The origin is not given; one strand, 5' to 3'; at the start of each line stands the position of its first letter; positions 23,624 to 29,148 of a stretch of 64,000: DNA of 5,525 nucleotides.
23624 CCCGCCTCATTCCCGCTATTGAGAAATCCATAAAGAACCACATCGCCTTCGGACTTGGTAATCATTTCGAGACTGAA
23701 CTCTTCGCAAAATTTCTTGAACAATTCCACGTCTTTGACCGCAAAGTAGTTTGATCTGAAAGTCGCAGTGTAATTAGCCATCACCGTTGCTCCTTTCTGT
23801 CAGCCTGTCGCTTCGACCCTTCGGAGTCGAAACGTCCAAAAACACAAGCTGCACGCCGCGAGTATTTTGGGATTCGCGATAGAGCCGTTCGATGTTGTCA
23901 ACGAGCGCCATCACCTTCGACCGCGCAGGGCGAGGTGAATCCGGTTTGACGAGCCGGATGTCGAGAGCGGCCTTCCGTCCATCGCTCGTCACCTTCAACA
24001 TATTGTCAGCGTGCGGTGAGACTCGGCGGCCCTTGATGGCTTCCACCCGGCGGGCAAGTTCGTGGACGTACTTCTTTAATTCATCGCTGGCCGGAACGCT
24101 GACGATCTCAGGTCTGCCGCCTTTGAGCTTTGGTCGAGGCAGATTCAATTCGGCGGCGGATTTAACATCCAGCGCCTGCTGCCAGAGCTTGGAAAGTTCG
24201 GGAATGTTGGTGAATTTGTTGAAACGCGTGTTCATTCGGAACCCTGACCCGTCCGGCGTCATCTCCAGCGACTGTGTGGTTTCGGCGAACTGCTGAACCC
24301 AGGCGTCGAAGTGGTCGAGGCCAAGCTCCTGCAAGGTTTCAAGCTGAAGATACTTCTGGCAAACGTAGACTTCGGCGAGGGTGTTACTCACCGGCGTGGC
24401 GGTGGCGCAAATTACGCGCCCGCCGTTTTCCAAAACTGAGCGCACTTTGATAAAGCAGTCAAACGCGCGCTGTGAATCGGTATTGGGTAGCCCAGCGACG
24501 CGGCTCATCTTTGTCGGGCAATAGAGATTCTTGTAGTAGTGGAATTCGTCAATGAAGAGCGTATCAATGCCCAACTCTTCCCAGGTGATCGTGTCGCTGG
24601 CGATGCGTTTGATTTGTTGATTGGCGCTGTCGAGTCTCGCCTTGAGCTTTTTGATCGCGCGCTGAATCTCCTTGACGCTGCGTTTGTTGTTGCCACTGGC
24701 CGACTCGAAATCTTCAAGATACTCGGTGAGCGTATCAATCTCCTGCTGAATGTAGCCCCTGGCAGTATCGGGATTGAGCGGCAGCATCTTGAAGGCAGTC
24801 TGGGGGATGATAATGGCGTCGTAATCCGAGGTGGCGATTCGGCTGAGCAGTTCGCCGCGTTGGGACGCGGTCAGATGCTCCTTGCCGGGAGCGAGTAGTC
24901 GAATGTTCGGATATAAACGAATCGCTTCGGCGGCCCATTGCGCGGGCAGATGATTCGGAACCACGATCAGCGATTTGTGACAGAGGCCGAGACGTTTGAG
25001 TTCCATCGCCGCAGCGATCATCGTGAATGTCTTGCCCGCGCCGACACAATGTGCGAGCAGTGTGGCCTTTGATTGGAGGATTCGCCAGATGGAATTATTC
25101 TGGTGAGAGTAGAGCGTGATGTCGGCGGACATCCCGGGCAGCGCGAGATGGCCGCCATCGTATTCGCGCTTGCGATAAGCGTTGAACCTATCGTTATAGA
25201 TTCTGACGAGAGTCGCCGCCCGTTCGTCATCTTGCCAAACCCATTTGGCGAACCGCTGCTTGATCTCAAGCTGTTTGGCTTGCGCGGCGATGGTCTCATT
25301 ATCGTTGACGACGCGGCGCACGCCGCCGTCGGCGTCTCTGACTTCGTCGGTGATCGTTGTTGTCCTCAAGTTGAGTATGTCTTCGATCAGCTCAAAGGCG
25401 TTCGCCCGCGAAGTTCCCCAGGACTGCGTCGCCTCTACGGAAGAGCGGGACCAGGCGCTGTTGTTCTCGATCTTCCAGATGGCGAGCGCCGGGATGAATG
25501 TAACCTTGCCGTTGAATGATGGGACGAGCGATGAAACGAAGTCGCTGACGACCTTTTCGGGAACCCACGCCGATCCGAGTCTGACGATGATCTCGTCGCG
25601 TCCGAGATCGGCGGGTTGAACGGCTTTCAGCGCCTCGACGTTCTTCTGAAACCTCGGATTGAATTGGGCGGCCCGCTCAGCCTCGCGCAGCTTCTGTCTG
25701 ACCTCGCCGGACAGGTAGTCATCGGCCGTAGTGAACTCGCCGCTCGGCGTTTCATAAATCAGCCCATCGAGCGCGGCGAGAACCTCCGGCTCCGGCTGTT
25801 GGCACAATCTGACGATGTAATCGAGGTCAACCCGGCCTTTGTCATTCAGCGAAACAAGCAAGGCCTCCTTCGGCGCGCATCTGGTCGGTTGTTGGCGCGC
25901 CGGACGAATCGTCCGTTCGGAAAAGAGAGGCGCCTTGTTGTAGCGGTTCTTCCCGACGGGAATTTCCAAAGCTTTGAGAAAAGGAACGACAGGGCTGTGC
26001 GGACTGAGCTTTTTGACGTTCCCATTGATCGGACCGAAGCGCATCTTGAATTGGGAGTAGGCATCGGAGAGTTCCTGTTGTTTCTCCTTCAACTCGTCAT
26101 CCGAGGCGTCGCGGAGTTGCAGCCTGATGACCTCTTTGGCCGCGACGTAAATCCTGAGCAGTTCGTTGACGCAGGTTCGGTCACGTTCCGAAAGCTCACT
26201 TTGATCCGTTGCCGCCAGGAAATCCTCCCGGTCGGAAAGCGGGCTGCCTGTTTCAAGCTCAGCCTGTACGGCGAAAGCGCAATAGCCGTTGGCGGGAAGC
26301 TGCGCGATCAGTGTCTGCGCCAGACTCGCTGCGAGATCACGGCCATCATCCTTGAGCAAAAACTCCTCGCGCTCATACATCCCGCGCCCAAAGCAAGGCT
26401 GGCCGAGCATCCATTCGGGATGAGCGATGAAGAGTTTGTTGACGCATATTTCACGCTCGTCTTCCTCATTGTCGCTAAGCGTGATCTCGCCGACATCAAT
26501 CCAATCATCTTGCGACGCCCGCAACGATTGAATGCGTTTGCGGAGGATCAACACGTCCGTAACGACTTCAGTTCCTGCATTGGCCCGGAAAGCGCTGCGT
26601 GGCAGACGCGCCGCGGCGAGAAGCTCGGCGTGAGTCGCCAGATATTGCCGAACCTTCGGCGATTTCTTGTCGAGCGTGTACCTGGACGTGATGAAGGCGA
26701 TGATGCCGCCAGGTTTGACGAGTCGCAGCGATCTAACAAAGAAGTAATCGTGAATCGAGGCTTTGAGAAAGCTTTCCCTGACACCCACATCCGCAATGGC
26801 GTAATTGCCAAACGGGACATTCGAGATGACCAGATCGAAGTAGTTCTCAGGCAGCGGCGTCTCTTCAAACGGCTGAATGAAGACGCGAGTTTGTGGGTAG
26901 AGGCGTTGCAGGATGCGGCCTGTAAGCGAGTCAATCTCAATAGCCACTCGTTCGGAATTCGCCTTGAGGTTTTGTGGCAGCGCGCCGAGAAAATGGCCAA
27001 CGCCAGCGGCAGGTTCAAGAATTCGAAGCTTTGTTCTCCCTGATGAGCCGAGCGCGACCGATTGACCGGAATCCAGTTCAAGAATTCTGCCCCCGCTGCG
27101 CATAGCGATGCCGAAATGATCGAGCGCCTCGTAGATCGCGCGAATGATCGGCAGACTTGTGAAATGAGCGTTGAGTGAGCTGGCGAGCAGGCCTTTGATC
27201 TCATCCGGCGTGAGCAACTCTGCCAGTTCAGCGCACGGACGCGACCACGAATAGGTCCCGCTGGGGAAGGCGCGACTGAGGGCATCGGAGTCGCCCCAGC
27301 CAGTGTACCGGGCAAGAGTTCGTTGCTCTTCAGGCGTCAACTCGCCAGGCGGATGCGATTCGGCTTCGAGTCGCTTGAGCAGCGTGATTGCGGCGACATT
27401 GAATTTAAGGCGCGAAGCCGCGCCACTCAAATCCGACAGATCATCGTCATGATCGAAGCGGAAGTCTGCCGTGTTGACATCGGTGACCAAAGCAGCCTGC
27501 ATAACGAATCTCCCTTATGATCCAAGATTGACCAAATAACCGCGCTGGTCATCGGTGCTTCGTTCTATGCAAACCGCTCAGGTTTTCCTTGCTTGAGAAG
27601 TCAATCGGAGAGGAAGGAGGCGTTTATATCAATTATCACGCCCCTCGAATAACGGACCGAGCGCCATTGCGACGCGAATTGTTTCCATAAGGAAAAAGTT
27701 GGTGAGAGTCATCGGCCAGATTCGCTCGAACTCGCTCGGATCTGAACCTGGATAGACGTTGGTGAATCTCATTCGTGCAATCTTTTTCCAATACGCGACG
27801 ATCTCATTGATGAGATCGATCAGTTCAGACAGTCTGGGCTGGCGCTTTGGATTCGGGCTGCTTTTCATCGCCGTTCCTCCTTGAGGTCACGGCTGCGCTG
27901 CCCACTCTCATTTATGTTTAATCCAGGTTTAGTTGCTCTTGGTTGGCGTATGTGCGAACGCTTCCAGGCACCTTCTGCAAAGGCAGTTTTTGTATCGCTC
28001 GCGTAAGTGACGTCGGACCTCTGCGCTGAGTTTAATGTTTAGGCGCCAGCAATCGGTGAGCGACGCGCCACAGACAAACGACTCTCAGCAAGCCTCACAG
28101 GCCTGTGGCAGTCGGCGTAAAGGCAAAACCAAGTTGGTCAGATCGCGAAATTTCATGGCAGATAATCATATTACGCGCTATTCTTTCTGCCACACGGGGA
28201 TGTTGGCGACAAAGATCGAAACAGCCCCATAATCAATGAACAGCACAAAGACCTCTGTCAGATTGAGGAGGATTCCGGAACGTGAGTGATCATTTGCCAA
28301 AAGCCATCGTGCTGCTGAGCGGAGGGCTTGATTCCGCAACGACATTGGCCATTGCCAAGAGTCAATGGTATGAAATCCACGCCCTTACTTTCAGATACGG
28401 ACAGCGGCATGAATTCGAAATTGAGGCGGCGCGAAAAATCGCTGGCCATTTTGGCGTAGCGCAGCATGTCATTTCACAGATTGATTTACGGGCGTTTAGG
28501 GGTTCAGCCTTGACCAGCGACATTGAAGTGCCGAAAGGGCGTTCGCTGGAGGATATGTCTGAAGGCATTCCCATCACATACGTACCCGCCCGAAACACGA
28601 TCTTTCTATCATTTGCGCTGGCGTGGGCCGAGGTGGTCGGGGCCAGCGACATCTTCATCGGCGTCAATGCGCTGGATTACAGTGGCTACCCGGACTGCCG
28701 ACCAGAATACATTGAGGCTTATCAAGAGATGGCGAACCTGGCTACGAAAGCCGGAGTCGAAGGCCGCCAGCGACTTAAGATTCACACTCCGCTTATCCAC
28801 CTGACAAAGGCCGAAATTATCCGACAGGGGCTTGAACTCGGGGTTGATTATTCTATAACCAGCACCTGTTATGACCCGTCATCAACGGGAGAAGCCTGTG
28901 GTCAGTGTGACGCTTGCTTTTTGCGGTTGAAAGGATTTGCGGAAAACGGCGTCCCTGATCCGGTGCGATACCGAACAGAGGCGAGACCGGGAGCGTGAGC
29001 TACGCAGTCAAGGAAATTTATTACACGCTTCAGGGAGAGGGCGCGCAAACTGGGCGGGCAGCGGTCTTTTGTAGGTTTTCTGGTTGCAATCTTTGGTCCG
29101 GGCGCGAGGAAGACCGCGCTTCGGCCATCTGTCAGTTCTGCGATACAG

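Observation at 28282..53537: Complete Dpd-type 7-deazaguanine DNA modification/restriction island with its own preQ0 pathway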

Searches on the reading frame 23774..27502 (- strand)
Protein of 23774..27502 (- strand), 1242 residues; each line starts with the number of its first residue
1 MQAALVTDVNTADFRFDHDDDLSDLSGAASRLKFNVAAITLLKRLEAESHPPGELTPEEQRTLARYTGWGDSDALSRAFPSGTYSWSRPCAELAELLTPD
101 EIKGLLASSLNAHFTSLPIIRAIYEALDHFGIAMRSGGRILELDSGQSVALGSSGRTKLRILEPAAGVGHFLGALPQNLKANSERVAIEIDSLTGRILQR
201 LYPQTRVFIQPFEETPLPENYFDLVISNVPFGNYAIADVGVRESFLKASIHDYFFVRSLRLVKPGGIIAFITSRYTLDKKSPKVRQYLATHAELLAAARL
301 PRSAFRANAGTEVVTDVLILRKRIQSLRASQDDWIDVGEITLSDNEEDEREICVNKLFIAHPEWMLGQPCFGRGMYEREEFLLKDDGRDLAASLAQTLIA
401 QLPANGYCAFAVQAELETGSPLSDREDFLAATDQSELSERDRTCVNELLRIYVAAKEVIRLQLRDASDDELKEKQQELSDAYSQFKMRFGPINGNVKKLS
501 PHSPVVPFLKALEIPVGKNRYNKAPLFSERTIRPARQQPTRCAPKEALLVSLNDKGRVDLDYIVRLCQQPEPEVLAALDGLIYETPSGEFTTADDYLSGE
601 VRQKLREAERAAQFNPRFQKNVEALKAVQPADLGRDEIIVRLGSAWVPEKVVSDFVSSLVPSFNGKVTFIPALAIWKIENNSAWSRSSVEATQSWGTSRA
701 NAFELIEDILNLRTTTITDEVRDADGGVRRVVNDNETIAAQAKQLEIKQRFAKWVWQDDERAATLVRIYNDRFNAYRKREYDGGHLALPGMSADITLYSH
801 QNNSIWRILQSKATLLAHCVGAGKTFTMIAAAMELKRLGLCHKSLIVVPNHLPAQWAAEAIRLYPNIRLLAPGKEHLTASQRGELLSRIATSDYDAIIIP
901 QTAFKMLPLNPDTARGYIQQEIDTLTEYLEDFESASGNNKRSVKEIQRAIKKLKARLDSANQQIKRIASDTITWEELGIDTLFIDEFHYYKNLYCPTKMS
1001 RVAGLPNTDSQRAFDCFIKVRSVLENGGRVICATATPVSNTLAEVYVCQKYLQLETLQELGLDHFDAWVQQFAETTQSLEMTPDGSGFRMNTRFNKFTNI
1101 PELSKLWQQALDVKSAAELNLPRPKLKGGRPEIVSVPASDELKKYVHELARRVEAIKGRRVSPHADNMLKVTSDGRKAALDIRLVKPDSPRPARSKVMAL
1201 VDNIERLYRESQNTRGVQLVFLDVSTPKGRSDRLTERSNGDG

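Call 10: search_protein_families(library=pfam, proteins=[window:23774-27502:-], max_evalue=0.001)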
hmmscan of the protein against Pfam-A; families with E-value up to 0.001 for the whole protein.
window:23774-27502:- (1242 aa): 3 families
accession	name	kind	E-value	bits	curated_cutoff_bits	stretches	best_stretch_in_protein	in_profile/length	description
PF00176.29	SNF2-rel_dom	-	1.2e-07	31.6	24.9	0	752-868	6-80/290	SNF2-related domain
PF04851.21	ResIII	-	9.6e-06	26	22.5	1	795-866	2-79/164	Type III restriction enzyme, res subunit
PF07669.17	Eco57I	-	3.8e-05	24.3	25.3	1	217-293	70-158/171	Eco57I restriction-modification methylase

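Call 29: search_protein_families(library=padloc, proteins=[window:23774-27502:-], max_evalue=0.001)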
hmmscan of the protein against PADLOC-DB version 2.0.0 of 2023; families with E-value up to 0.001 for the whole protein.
window:23774-27502:- (1242 aa): 14 families
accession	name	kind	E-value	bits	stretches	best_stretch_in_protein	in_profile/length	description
PDLC04134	mad2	-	2.8e-15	54.1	1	97-323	229-446/492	mads_2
PDLC02707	PbeA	-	4.9e-08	30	1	789-887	245-345/672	PbeA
PDLC03218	MTase_II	-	6.8e-07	26.2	1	211-323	361-482/532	Type II methyltransferase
PDLC02523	PglX|PglXI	-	2.1e-06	23.8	1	219-326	559-670/1428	PglX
PDLC02704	PbeA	-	3.4e-06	23.8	1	767-860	227-324/682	PbeA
PDLC00633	ZorD1|ZorD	-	1.1e-05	21.7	1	794-867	442-518/908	"SWI2/SNF2 helicase, Mrr-like nuclease"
PDLC02500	BrxHI|BrxHII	-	1.9e-05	21.4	1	786-925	80-218/933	BrxHI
PDLC03317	MTase_II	-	3e-05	20.6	1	216-323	420-531/831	Type II methyltransferase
PDLC03338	MTase_II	-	7e-05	19.7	1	220-273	244-301/604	Type II methyltransferase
PDLC04556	PDC-M27C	-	7.4e-05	19.2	1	805-995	47-210/892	-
PDLC03612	REase_MTase_IIG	-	0.00011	18.5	1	222-300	807-894/1247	Type IIG restriction enzyme-methyltransferase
PDLC03021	MTase_I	-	0.00014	18.8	1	219-323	270-378/491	Type I methyltransferase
PDLC02843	DpdE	-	0.00036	16.5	1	791-860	153-224/1091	DpdE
PDLC03357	MTase_II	-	0.0008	15.9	0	227-322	228-334/620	Type II methyltransferase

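Call 56: search_protein_families(library=ncbifam, proteins=[window:23774-27502:-], max_evalue=0.0001)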
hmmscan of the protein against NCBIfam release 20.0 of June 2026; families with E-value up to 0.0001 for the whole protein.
window:23774-27502:- (1242 aa): 2 families
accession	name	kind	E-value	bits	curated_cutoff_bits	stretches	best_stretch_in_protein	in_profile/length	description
NF033455.1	BREX_6_MTaseX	exception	1.8e-06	25.7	900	1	219-330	552-668/1319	BREX-6 system adenine-specific DNA-methyltransferase PglX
NF047738.1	antiphage_MADS2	equivalog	6.6e-06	24.7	720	1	254-328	497-572/654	methylation-associated defense system DNA methyltransferase MAD2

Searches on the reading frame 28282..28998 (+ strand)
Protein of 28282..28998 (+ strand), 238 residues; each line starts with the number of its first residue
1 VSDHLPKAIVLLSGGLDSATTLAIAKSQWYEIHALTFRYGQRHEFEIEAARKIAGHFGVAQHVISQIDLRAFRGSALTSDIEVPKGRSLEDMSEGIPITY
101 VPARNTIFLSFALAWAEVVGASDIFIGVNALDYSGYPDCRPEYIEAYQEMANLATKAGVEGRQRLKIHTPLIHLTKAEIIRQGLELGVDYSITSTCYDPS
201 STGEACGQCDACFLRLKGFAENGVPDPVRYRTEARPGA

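Call 3: search_protein_families(library=ncbifam, proteins=[window:28282-28998:+], max_evalue=0.001)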
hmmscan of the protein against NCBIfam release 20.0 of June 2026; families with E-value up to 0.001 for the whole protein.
window:28282-28998:+ (238 aa): 8 families
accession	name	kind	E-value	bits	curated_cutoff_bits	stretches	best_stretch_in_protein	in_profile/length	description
TIGR00364.1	TIGR00364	equivalog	7.4e-65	218.3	150.3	1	8-215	1-201/201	7-cyano-7-deazaguanine synthase QueC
NF008317.0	PRK11106.1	equivalog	2.3e-45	154.8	378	1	7-220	3-211/231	7-cyano-7-deazaguanine synthase QueC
TIGR01536.1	asn_synth_AEB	equivalog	3.7e-05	22.9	267.1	1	10-64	257-313/517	asparagine synthase (glutamine-hydrolyzing)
NF038212.1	argG_rel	exception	0.00022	20.2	425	1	3-66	12-74/381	argininosuccinate synthase-related protein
NF010587.0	PRK13980.1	equivalog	0.00036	19.8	255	1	7-65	33-93/267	NAD+ synthase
TIGR00268.2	TIGR00268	equivalog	0.00042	19.7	150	0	5-65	13-75/259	ATP-dependent sacrificial sulfur transferase LarE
NF011258.0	PRK14664.1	equivalog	0.00048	19.3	680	1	7-65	7-62/362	tRNA 2-thiouridine(34) synthase MnmA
NF001138.1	PRK00143.1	equivalog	0.00081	18.4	284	0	8-62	2-64/345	tRNA 2-thiouridine(34) synthase MnmA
